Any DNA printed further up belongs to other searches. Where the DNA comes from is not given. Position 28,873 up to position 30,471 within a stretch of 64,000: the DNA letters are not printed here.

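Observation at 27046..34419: Candidate persulfide-regulated HdrA module: csoR-like | mvhD-dsrE-tusA-mvhD-hdrA-hdrA-flxC-like x2, without HdrBC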

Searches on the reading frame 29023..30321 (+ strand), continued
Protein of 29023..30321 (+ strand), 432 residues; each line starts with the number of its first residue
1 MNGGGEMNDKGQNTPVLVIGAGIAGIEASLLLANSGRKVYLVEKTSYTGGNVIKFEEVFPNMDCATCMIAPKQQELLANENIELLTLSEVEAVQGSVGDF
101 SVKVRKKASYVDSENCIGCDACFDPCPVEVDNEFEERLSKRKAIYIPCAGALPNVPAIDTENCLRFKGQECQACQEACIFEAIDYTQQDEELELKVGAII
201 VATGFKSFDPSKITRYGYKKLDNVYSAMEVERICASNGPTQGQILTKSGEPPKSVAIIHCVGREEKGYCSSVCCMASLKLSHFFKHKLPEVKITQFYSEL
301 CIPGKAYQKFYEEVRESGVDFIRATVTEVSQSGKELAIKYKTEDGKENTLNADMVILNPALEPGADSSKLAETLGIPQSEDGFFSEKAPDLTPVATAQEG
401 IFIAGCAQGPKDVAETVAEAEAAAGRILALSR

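Call 51: search_protein_families(library=ncbifam, proteins=[L003:8776-9801:+, L003:10131-11177:+, L003:13765-14931:+, L003:14931-15578:+, L003:205-1353:+], max_evalue=0.001)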
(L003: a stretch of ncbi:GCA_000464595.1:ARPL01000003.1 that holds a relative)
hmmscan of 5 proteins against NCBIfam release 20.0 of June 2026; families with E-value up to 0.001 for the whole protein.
L003:8776-9801:+ (341 aa): 15 families
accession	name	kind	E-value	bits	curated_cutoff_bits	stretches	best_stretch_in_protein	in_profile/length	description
NF005902.0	PRK07878.1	equivalog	7.7e-21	74.4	647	2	204-302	287-383/392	adenylyltransferase/sulfurtransferase MoeZ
NF007627.0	PRK10287.1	equivalog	6.8e-18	64.8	102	2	227-294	24-91/104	thiosulfate sulfurtransferase PspE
NF045521.1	rhoda_near_glyco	subfamily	2.7e-17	62.9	145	2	65-152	30-118/144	rhodanese homology domain-containing protein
NF005646.0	PRK07411.1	equivalog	1.1e-16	60.9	633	2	194-303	272-382/390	molybdopterin-synthase adenylyltransferase MoeB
TIGR02981.1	phageshock_pspE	exception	1.9e-16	60.2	126.3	2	227-296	22-91/101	thiosulfate sulfurtransferase PspE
NF006444.0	PRK08762.1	equivalog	7.2e-15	54.5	449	2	221-306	27-113/387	molybdopterin-synthase adenylyltransferase MoeB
NF008752.0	PRK11784.1-4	equivalog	6.7e-12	44.9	266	0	225-248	20-43/357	tRNA 2-selenouridine(34) synthase MnmH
TIGR04568.1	arch_SelU_Nterm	equivalog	4.1e-10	39.8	200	1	256-300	167-212/215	selenouridine synthase SelU-like subunit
NF001195.0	PRK00162.1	equivalog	7.1e-10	39.1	102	1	222-290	19-85/108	thiosulfate sulfurtransferase GlpE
NF033833.0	rhodan_ChrE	equivalog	2.7e-08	33.7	120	0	224-304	20-101/108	rhodanese family chromate resistance protein ChrE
NF008750.0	PRK11784.1-2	equivalog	2.9e-08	33.2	241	0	221-248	13-40/346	tRNA 2-selenouridine(34) synthase MnmH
NF001133.1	PRK00142.1-1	equivalog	3.4e-07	30.1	170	0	202-290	104-192/229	oxygen-dependent tRNA uridine(34) hydroxylase TrhO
NF041203.1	rhodanese_LYCAU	equivalog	9.2e-07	28.6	115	0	203-300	20-113/126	rhodanese-related (seleno)protein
TIGR03167.1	tRNA_sel_U_synt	equivalog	1e-06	28.4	219.75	0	224-248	3-27/311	tRNA 2-selenouridine(34) synthase MnmH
NF045694.1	seleno_TsoB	exception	0.00021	19.5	805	0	192-271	32-117/572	rhodanese/DsbD fusion-like selenoprotein TsoB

L003:10131-11177:+ (348 aa): 4 families
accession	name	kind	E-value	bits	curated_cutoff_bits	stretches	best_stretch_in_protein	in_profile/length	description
NF052577.1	ThSTportTsuASprch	equivalog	2.5e-79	267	400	1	5-343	2-330/330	thiosulfate transporter TsuA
NF041049.1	thio_trans_TsuA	exception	2.2e-53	181.6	645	1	5-347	4-342/348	thiosulfate utilization transporter TsuA/YeeE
NF033796.1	selen_YedE_FdhT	exception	1.1e-28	100.5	350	2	7-119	218-328/387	selenium metabolism membrane protein YedE/FdhT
TIGR04112.1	seleno_YedE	equivalog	1.7e-08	34.1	200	1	5-118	185-300/337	YedE family putative selenium transporter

L003:13765-14931:+ (388 aa): 88 families (the best 25 are shown)
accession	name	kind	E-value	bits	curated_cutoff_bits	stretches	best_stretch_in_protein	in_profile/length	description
NF040770.1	hetero_SS_HdrA2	exception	1.5e-52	178.8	1100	2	184-381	565-770/777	CoB-CoM heterodisulfide reductase HdrA2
NF041891.1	hdrA_Methbact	equivalog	8.7e-21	73.8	1300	1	190-381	566-760/762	ferredoxin:CoB-CoM heterodisulfide reductase subunit HdrA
NF040684.1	PorD_Arch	equivalog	1e-20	73.6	120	2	189-245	25-82/85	pyruvate synthase subunit PorD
NF038196.1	ferrodoxin_EFR1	subfamily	3.9e-20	72.9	75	2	180-246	169-233/242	EFR1 family ferrodoxin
TIGR02179.1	PorD_KorD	subfamily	1.2e-19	70.2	60.05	2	191-245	20-75/78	2-oxoacid:acceptor oxidoreductase, delta subunit, pyruvate/2-ketoisovalerate family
NF041778.1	hetero_SS_HdrA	equivalog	1.1e-17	63.1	1400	2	192-330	583-724/771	ferredoxin:CoB-CoM heterodisulfide reductase subunit HdrA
TIGR01944.1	rnfB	subfamily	1.2e-17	64.1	68.7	2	164-251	84-169/190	RnfABCDGE type electron transport complex subunit B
TIGR02700.1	flavo_MJ0208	hypoth_equivalog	2.1e-16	59.9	251.35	2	189-243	141-195/234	dihydromethanopterin reductase (acceptor)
NF042909.1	FMH_DH_FwdF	exception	6.8e-16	58.3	375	2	177-246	204-278/336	tungsten-dependent formylmethanofuran dehydrogenase subunit FwdF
NF005503.0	PRK07118.1-2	equivalog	1.6e-15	57.2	252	2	197-247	139-189/292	RnfABCDGE type electron transport complex subunit B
NF043069.1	T4HPD_activ_SAM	equivalog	2e-15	57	425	2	189-244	44-99/299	trans-4-hydroxy-L-proline dehydratase activase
NF045873.1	F420_non_VhuD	exception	1.5e-14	54.2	215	2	285-357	27-100/132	F420-non-reducing hydrogenase iron-sulfur subunit VhuD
NF040864.1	HgcB_ferredoxin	equivalog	2e-14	53.2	99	2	191-249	9-68/93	mercury methylation ferredoxin HgcB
NF045763.1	PhenlGlyoxDHPadF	equivalog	3.2e-14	52.9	150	1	187-241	22-76/78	NADH-dependent phenylglyoxylate dehydrogenase subunit delta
NF007203.0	PRK09624.1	equivalog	4.3e-14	52.6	171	2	189-244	44-100/105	pyuvate ferredoxin oxidoreductase subunit delta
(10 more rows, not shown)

L003:14931-15578:+ (215 aa): 0 families

L003:205-1353:+ (382 aa): 25 families
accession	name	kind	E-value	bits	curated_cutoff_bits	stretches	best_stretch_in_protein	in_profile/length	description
NF004898.0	PRK06259.1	equivalog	4.2e-46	157.6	385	1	22-382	133-488/488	fumarate reductase (CoM/CoB) subunit TfrB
NF045670.1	quin_L_LdhH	equivalog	2e-29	102.4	800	1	130-379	454-706/706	L-lactate dehydrogenase (quinone) large subunit LdhH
NF008369.0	PRK11168.1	equivalog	4.3e-23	81.9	278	1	132-316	156-338/401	anaerobic glycerol-3-phosphate dehydrogenase subunit C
NF045724.1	ferredox_TmcB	equivalog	5.6e-23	81.2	735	1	66-378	100-424/430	electron transfer complex ferredoxin TmcB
TIGR03290.1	CoB_CoM_SS_C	equivalog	2.5e-22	79.4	160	1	23-118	2-97/144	CoB--CoM heterodisulfide reductase subunit C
NF045663.1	diclust_near_Sec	equivalog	2.2e-19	69.1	530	1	64-352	352-614/759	pyridine nucleotide-disulfide oxidoreductase/dicluster-binding protein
NF045796.1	DsrK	equivalog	7.5e-19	67.7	400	1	65-323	118-379/453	sulfate reduction electron transfer complex DsrMKJOP subunit DsrK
TIGR03379.1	glycerol3P_GlpC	equivalog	7.9e-17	61.1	279.9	1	141-316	160-335/397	anaerobic glycerol-3-phosphate dehydrogenase subunit GlpC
NF045711.1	sulf_resp_HmcF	equivalog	5.1e-15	55.2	750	1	240-358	306-427/457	sulfate respiration complex iron-sulfur protein HmcF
NF008434.0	PRK11274.1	equivalog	6.7e-15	54.9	333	1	147-354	173-386/409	glycolate oxidase subunit GlcF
NF038018.1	qmoC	equivalog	9.1e-15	55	300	1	14-94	9-91/360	quinone-interacting membrane-bound oxidoreductase complex subunit QmoC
TIGR03288.1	CoB_CoM_SS_B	equivalog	1.5e-08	34.3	345.15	1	302-360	183-241/290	CoB--CoM heterodisulfide reductase subunit B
NF041779.1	hetero_SS_HdrC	equivalog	2.7e-08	33.5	350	1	22-101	30-110/198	ferredoxin:CoB-CoM heterodisulfide reductase subunit HdrC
NF041890.1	hdrC_Methbact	equivalog_domain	3.5e-08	33.2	270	1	22-97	28-104/192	ferredoxin:CoB-CoM heterodisulfide reductase subunit HdrC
TIGR00314.1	cdhA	equivalog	9.8e-08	30.3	781.3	1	20-91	396-463/784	CO dehydrogenase/acetyl-CoA synthase complex subunit alpha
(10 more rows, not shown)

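Call 59: search_protein_families(library=pfam, proteins=[L064:4950-6314:+, L064:6491-7480:+, L064:7477-8961:+, L064:8993-9463:+, L064:9572-11539:+, L064:11431-11973:+, L064:12046-12267:+, L064:12486-13724:+, L064:13724-15316:+, L064:15328-15975:+], max_evalue=0.0001)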
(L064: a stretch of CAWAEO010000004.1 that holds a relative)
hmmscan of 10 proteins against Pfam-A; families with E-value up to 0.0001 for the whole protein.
L064:4950-6314:+ (454 aa): 9 families
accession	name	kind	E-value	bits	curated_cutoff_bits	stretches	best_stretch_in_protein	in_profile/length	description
PF00158.32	Sigma54_activat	-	2.6e-63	213.2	20.2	1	142-308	2-168/168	Sigma-54 interaction domain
PF00072.30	Response_reg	-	7.7e-34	116.6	30.2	1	5-114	1-110/111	Response regulator receiver domain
PF14532.12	Sigma54_activ_2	-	2.9e-19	70.1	25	1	142-312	1-138/138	Sigma-54 interaction domain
PF25601.1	AAA_lid_14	-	3.1e-19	69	27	1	313-390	1-78/87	AAA+ ATPase lid domain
PF02954.25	HTH_8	-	1.7e-09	37.7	22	1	413-452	3-42/42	Bacterial regulatory protein, Fis family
PF07728.20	AAA_5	-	7.6e-08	32.9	22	1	165-291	2-128/139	AAA domain (dynein-related subfamily)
PF07724.20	AAA_2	-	1e-07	32.6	27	1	162-293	3-135/166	AAA domain (Cdc48 subfamily)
PF00004.35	AAA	-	5.1e-07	30.6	21.2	1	166-284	2-111/131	ATPase family associated with various cellular activities (AAA)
PF01078.27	Mg_chelatase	-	1.9e-05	24.6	20.3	0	220-292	93-167/207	Magnesium chelatase, subunit ChlI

L064:6491-7480:+ (329 aa): 1 family
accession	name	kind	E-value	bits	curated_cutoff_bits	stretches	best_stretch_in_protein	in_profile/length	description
PF01058.29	Oxidored_q6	-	3.2e-22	79.1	27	1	15-180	1-127/128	NADH ubiquinone oxidoreductase, 20 Kd subunit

L064:7477-8961:+ (494 aa): 1 family
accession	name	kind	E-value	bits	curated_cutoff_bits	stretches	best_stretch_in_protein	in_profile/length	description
PF00374.24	NiFeSe_Hases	-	2.5e-35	122.9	25.8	2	39-117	1-79/508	Nickel-dependent hydrogenase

L064:8993-9463:+ (156 aa): 1 family
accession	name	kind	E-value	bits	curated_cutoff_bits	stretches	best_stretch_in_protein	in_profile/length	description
PF01750.23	HycI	-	6.1e-10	39.5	23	1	23-150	2-129/130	Hydrogenase maturation protease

L064:9572-11539:+ (655 aa): 20 families
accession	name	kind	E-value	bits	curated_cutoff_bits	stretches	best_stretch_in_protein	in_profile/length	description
PF00037.32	Fer4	-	2.5e-13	49.7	21.1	1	584-606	2-24/24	4Fe-4S binding domain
PF13237.11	Fer4_10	-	9.8e-12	45.1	25.5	1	584-632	3-53/53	4Fe-4S dicluster domain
PF12838.12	Fer4_7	-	1.9e-11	44.7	27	1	589-635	1-52/52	4Fe-4S dicluster domain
PF12831.13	FAD_oxidored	-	1.5e-10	41.4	27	1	143-179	1-37/416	FAD dependent oxidoreductase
PF13187.11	Fer4_9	-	2.9e-10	40.5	27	1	589-634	1-50/52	4Fe-4S dicluster domain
PF14697.11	Fer4_21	-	6.7e-10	39.4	35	1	583-633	1-53/59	4Fe-4S dicluster domain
PF00890.30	FAD_binding_2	-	1.3e-09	38.2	20.4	1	143-178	1-36/414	FAD binding domain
PF12797.12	Fer4_2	-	2.6e-09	36.9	24.5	0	584-602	4-22/22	4Fe-4S binding domain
PF07992.20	Pyr_redox_2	-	6.2e-09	36.1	26.1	1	143-233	2-87/291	Pyridine nucleotide-disulphide oxidoreductase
PF12837.12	Fer4_6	-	1.6e-07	31.4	25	0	583-605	2-24/24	4Fe-4S binding domain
PF12800.12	Fer4_4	-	1.3e-06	28.6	24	0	621-633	4-16/17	4Fe-4S binding domain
PF13484.11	Fer4_16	-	2.5e-06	28.6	30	0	589-608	1-20/66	4Fe-4S double cluster binding domain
PF13450.12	NAD_binding_8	-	2.6e-06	28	21.9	1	146-179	1-34/68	NAD(P)-binding Rossmann-like domain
PF01946.23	Thi4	-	8.5e-06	25.6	26.2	1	142-179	18-56/235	Thi4 family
PF03486.20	HI0933_like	-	8.8e-06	25.8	50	1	143-177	2-36/244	HI0933-like protein Rossmann domain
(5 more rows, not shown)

L064:11431-11973:+ (180 aa): 1 family
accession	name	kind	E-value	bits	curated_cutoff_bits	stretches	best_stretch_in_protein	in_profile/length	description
PF02662.21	FlpD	-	5.7e-50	168.9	22.3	1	49-171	1-123/123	Methyl-viologen-reducing hydrogenase, delta subunit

L064:12046-12267:+ (73 aa): 1 family
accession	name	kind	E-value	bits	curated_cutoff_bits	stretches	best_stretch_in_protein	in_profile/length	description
PF01206.22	TusA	-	7.6e-16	58.2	28.6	1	5-69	2-66/70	Sulfurtransferase TusA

L064:12486-13724:+ (412 aa): 2 families
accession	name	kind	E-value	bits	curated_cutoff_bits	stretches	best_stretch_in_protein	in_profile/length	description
PF14720.11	NiFe_hyd_SSU_C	-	1.2e-32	112.5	27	1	260-343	1-80/80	NiFe/NiFeSe hydrogenase small subunit C-terminal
PF01058.29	Oxidored_q6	-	4.9e-23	81.7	27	1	96-240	2-127/128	NADH ubiquinone oxidoreductase, 20 Kd subunit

L064:13724-15316:+ (530 aa): 1 family
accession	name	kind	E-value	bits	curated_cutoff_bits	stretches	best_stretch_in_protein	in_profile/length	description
PF00374.24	NiFeSe_Hases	-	7.3e-184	612.8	25.8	1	38-515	1-508/508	Nickel-dependent hydrogenase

L064:15328-15975:+ (215 aa): 1 family
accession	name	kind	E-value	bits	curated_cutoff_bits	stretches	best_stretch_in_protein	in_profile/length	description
PF01292.26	Ni_hydr_CYTB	-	6.6e-28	98.1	30.1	1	9-207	2-179/179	Prokaryotic cytochrome b561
